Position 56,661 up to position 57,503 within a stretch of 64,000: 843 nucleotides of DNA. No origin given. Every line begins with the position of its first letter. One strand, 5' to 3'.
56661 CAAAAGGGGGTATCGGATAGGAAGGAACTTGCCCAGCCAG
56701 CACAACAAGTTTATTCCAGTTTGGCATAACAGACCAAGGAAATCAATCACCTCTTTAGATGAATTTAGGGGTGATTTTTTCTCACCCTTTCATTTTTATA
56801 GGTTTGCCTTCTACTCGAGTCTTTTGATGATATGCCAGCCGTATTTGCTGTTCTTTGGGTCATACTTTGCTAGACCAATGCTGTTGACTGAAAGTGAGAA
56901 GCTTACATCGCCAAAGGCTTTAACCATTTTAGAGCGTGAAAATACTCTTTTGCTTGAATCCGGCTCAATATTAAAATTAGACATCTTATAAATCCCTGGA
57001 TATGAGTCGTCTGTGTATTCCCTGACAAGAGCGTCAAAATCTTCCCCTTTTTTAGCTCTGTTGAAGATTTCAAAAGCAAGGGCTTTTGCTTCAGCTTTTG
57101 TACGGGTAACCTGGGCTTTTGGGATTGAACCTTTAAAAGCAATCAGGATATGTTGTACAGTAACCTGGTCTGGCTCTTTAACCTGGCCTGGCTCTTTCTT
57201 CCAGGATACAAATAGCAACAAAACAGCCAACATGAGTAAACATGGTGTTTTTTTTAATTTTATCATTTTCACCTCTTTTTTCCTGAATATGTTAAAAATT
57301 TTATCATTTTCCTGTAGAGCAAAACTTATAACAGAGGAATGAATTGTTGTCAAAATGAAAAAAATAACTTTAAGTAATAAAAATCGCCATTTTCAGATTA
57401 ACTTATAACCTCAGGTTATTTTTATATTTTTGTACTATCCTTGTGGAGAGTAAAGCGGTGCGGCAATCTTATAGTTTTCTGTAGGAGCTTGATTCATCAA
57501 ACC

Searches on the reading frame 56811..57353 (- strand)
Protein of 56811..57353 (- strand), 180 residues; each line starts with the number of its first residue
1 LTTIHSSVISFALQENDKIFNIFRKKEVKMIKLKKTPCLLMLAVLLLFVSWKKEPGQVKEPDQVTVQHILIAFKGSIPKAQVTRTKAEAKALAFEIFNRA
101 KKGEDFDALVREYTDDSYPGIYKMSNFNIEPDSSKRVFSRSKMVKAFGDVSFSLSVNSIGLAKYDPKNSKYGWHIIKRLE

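Call 10: search_protein_families(library=pfam, proteins=[window:56811-57353:-], max_evalue=0.00001)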
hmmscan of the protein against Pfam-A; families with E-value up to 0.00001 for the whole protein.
window:56811-57353:- (180 aa): 2 families
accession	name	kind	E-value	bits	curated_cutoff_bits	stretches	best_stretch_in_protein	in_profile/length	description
PF13616.12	Rotamase_3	-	8e-16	59.1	22.5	1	57-178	9-112/116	PPIC-type PPIASE domain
PF00639.27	Rotamase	-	6.5e-10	40.3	21.7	1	68-178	1-95/97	PPIC-type PPIASE domain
